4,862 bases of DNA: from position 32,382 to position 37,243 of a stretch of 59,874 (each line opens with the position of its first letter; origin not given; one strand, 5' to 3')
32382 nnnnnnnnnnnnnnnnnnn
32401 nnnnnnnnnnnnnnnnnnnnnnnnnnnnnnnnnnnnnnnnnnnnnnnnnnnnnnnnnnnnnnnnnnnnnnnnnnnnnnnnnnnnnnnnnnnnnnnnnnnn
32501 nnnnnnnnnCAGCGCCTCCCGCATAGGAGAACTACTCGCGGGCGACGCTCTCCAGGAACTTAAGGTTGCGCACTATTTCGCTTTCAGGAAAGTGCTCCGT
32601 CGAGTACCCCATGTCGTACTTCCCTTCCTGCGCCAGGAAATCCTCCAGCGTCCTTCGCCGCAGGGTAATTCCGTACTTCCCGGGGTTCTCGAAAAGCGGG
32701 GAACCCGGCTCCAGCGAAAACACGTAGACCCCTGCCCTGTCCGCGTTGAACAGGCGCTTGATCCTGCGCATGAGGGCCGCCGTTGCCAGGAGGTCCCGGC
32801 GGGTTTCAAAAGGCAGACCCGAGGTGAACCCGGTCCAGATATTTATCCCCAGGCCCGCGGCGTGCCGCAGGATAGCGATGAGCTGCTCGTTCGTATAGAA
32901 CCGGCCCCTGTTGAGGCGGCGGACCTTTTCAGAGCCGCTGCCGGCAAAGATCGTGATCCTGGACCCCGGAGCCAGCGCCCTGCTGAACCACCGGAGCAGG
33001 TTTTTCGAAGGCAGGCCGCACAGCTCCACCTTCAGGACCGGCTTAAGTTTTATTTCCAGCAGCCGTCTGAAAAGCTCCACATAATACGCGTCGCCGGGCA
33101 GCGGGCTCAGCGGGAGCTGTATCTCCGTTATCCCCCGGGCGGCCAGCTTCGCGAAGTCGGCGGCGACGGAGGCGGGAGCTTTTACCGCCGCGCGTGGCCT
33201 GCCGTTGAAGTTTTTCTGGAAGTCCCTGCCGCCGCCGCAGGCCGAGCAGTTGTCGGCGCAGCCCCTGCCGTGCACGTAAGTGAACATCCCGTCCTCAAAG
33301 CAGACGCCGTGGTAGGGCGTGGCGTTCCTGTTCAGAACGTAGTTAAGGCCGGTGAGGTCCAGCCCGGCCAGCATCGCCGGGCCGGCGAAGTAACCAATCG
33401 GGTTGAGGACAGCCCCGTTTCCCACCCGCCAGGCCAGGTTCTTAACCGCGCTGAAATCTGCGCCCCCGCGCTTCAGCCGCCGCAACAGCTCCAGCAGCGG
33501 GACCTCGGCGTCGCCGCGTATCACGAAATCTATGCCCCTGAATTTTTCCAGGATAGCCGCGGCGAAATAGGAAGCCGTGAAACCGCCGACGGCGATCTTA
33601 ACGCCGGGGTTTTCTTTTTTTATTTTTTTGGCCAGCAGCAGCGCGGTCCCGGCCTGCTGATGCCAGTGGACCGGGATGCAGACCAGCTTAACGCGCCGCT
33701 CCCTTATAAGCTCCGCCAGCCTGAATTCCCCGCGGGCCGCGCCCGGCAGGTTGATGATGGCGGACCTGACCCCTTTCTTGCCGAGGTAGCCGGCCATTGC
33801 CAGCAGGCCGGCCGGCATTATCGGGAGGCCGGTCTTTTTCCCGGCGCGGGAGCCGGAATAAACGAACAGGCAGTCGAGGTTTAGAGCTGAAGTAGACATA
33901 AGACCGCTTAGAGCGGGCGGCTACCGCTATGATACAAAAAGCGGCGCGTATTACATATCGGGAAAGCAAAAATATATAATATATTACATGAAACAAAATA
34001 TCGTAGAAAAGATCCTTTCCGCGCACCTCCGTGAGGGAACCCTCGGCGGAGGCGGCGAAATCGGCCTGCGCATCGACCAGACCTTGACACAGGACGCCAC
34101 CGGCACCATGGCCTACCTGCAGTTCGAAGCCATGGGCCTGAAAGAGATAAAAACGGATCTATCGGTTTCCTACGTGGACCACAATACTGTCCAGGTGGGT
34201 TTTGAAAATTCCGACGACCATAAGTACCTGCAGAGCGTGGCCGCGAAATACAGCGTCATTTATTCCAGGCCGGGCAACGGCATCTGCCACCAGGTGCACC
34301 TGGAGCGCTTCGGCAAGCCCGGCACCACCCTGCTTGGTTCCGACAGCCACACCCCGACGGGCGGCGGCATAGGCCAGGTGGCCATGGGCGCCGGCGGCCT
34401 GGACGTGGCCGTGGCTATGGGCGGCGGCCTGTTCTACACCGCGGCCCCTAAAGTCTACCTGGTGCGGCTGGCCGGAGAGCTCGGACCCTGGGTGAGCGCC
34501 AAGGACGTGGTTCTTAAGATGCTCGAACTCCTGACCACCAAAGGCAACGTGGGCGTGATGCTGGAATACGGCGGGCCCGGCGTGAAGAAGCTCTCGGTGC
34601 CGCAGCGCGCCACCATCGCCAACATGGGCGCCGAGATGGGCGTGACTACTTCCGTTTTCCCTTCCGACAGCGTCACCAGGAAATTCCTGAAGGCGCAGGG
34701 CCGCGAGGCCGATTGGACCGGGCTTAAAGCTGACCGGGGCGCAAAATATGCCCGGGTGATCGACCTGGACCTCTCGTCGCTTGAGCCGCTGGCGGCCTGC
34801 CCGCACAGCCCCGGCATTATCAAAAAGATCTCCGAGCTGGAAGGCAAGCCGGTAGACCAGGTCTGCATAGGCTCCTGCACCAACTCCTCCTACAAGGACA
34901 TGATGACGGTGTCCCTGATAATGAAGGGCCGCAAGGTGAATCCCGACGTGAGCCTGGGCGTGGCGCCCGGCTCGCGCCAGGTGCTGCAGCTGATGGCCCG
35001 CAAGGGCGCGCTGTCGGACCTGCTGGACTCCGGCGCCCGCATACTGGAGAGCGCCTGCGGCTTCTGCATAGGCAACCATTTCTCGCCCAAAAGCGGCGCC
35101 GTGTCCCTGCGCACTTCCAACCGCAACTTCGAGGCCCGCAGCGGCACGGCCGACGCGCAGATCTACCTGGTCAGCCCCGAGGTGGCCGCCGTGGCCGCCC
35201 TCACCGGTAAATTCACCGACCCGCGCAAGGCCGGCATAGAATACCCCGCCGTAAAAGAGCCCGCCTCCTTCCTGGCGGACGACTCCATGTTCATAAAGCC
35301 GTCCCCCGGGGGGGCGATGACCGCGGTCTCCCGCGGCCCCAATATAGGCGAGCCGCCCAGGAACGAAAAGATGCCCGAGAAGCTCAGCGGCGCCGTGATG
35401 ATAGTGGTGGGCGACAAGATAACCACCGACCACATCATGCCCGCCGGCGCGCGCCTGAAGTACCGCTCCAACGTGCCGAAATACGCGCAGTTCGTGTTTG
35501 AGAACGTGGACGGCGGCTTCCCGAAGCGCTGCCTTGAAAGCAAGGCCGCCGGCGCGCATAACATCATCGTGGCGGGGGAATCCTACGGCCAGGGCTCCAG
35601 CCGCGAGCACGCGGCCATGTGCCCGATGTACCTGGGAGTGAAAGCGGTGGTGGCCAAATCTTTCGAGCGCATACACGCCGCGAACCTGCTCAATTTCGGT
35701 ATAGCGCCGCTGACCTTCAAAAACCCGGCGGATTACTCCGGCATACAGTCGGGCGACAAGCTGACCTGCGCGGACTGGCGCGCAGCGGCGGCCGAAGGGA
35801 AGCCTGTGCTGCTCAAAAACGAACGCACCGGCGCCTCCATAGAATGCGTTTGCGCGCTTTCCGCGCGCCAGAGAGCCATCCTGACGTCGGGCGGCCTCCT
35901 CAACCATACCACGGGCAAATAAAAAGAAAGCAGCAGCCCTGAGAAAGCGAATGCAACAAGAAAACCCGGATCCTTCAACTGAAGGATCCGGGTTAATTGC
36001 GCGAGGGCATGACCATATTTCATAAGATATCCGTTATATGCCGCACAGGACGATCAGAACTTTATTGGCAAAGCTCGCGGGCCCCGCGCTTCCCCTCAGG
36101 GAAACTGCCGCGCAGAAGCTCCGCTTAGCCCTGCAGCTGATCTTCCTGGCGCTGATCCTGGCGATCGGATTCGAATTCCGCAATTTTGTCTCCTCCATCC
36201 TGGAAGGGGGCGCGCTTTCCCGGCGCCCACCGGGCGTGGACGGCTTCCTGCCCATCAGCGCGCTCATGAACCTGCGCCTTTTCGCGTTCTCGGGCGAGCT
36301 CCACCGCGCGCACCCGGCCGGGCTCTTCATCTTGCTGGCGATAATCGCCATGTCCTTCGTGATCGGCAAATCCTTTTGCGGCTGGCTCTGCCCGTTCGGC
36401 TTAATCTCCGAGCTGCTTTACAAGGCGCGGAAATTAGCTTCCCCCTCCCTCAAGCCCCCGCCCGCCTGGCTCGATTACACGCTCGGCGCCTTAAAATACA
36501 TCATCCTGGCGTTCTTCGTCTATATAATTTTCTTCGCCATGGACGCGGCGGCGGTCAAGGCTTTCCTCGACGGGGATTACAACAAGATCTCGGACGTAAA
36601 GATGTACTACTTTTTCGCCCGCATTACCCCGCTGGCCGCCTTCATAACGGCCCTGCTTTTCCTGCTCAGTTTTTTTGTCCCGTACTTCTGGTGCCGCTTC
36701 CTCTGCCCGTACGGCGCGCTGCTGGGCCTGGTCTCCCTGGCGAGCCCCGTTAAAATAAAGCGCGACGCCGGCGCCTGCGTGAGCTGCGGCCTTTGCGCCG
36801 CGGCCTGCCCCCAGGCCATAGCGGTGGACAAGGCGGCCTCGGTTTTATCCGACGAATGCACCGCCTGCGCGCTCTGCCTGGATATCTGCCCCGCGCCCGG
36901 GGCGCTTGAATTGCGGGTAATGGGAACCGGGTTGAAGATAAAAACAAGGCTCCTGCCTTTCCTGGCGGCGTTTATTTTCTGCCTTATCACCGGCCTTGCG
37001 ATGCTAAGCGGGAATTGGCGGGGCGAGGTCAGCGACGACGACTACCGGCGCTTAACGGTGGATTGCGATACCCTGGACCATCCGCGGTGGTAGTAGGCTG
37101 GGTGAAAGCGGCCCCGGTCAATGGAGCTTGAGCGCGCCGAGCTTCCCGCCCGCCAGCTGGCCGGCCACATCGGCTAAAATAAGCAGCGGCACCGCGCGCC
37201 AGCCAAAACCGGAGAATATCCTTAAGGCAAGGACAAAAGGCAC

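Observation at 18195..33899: Radical SAM super-cluster: eight B12-binding rSAMs plus one SPASM rSAM in 15.7 kb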

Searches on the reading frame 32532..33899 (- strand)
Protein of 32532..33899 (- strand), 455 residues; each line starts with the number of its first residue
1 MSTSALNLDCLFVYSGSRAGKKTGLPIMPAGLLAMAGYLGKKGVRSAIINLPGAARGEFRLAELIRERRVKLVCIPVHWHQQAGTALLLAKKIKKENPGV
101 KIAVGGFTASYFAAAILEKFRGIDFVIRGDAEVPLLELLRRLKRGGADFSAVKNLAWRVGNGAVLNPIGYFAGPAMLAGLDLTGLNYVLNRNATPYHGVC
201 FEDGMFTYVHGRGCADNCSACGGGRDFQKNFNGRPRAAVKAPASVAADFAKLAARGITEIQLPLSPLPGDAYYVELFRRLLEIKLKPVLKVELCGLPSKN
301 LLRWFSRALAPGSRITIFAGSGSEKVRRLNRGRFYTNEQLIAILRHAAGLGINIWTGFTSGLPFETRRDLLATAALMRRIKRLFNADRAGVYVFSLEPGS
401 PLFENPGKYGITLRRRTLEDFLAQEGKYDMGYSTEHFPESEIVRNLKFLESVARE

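Call 5: search_protein_families(library=pfam, proteins=[window:32532-33899:-])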
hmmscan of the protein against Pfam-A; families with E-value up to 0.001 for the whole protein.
window:32532-33899:- (455 aa): 2 families
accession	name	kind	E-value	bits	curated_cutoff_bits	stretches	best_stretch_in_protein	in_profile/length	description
PF02310.24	B12-binding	-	4.6e-14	52.7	32.1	1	23-138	8-120/121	B12 binding domain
PF04055.27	Radical_SAM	-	1.4e-08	35.6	29.5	1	208-376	1-165/166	Radical SAM superfamily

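Call 6: search_protein_families(library=ncbifam, proteins=[window:32532-33899:-], max_evalue=0.00001)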
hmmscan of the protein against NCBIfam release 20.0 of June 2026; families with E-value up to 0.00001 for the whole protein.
window:32532-33899:- (455 aa): 9 families
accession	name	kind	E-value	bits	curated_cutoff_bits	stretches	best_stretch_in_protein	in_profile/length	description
TIGR04190.1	B12_SAM_Ta0216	equivalog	7.1e-52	176.7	500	1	27-444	35-468/554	TIGR04190 family B12-binding domain/radical SAM domain protein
NF050148.1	rSAM_ApyD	equivalog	1.1e-15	57.1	750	1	86-232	90-226/645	RiPP biosynthesis radical SAM protein ApyD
TIGR03975.1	rSAM_ocin_1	subfamily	5.5e-15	54.9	281.85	1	63-161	122-220/606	RiPP maturation radical SAM C-methyltransferase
TIGR04013.1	B12_SAM_MJ_1487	hypoth_equivalog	5.6e-12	45.2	251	0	313-418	267-369/382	TIGR04013 family B12-binding domain/radical SAM domain-containing protein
TIGR04367.1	HpnR_B12_rSAM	equivalog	6.7e-10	38.1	650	1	25-223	18-204/490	hopanoid C-3 methylase HpnR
TIGR02026.1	BchE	equivalog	1.2e-08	34.3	481.35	1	27-234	20-222/497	magnesium-protoporphyrin IX monomethyl ester anaerobic oxidative cyclase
NF038361.1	rSAM_Sden_1168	equivalog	8.9e-08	31.1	575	1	58-406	129-473/560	Sden_1168 family B12-binding radical SAM P-methyltransferase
NF033712.0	B12_rSAM_KedN5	subfamily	2e-07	29.6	700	1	44-165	37-159/624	KedN5 family methylcobalamin-dependent radical SAM C-methyltransferase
TIGR03471.1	HpnJ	equivalog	1.9e-06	27.1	577.6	0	88-221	86-213/472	hopanoid biosynthesis associated radical SAM protein HpnJ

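Call 112: find_homologous_proteins(query=window:32532-33899:-, max_evalue=1e-20)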
Query window:32532-33899:- (455 aa): 115 proteins with E <= 1e-20 among 8000 candidates.
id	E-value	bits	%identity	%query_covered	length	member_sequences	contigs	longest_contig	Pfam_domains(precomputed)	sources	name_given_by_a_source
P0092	0.0e+0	1025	100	100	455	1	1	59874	PF04055.28,PF02310.25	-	-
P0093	3.4e-259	878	85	98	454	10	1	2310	PF04055.28,PF02310.25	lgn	-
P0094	1.0e-244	831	81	99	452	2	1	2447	PF04055.28,PF02310.25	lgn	-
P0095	7.5e-239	811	80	99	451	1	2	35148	PF04055.28,PF02310.25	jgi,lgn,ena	-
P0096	1.4e-238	810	80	99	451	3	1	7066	PF04055.28,PF02310.25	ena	-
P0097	1.1e-192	659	67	98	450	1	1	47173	PF04055.28,PF02310.25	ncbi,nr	ncbi:MAG: cobalamin-dependent protein [Elusimicrobia bacterium]|nr:cobalamin-dependent protein [Elus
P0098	2.6e-188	645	65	98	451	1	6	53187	PF04055.28,PF02310.25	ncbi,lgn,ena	-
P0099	1.1e-183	630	63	98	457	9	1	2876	PF04055.28,PF02310.25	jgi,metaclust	metaclust:\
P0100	2.7e-171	589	61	98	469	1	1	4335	PF04055.28,PF02310.25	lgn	-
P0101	3.0e-170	585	60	98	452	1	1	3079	PF04055.28,PF02310.25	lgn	-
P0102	2.6e-168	579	61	99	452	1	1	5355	PF04055.28,PF02310.25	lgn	-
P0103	6.0e-167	574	60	98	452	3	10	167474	PF04055.28,PF02310.25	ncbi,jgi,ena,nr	ncbi:MAG: hypothetical protein A2X31_00130 [Elusimicrobia bacterium GWB2_63_22]|nr:MAG: hypothetical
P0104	3.9e-166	572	60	98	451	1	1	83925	PF04055.28,PF02310.25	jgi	-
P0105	5.9e-165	568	59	98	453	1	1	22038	PF04055.28,PF02310.25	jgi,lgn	jgi:radical SAM superfamily enzyme YgiQ (UPF0313 family)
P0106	3.4e-164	565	59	99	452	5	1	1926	PF04055.28,PF02310.25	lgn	-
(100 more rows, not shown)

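Call 113: find_encoding_contigs(protein=P0095, flank=10000, max_places=1)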
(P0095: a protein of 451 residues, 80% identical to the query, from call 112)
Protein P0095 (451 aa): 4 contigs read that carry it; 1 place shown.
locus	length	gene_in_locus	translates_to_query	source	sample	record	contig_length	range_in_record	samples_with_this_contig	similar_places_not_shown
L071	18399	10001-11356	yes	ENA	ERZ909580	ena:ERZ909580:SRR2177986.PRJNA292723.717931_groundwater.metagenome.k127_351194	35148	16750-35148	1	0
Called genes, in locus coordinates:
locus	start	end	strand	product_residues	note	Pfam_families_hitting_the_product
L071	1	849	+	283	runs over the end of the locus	-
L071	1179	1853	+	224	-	-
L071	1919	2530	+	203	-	-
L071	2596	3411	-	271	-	PF01479:S4 (weak), PF00849:PseudoU_synth_2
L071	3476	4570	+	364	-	PF02646:RmuC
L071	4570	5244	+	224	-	PF09335:VTT_dom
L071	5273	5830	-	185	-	PF19620:DUF6125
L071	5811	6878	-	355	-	PF04055:Radical_SAM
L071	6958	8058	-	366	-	-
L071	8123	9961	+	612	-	PF11893:DUF3413, PF00884:Sulfatase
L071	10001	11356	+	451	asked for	PF02310:B12-binding, PF04055:Radical_SAM (weak)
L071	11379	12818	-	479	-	PF02310:B12-binding, PF04055:Radical_SAM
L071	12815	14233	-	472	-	PF02310:B12-binding, PF04055:Radical_SAM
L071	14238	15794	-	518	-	PF00890:FAD_binding_2 (weak), PF01266:DAO (weak), PF01593:Amino_oxidase, PF03486:HI0933_like (faint), PF07992:Pyr_redox_2 (faint), PF12831:FAD_oxidored (faint), PF13450:NAD_binding_8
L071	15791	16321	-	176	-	-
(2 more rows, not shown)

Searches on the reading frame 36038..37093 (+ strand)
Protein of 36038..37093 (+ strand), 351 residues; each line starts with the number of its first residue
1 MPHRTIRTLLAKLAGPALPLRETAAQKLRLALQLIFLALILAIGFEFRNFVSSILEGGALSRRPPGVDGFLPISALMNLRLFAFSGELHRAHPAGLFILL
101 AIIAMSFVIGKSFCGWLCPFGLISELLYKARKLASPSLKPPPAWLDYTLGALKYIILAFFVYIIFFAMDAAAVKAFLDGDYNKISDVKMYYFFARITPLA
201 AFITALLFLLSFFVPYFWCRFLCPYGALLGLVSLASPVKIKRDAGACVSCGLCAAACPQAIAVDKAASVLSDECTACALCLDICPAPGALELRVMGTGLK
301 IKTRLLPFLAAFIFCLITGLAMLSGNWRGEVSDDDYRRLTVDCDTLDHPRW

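Call 5: search_protein_families(library=pfam, proteins=[window:36038-37093:+])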
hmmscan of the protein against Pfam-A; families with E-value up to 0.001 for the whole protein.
window:36038-37093:+ (351 aa): 8 families
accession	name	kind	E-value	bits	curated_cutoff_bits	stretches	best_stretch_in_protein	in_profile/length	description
PF12801.12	Fer4_5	-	1.3e-19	70.3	22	2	92-132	2-44/48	4Fe-4S binding domain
PF14697.11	Fer4_21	-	9.6e-10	38.9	35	1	245-291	6-58/59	4Fe-4S dicluster domain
PF00037.32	Fer4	-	1.7e-08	34.3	21.1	1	241-259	2-20/24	4Fe-4S binding domain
PF13237.11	Fer4_10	-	4.5e-08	33.3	25.5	1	239-285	1-53/53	4Fe-4S dicluster domain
PF13187.11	Fer4_9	-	1.2e-05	25.7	27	1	219-260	8-50/52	4Fe-4S dicluster domain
PF12838.12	Fer4_7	-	3.8e-05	24.5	27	1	247-286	2-50/52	4Fe-4S dicluster domain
PF12797.12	Fer4_2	-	8.4e-05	22.7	24.5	1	240-258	3-21/22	4Fe-4S binding domain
PF12837.12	Fer4_6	-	8.9e-05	22.7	25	0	240-258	2-20/24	4Fe-4S binding domain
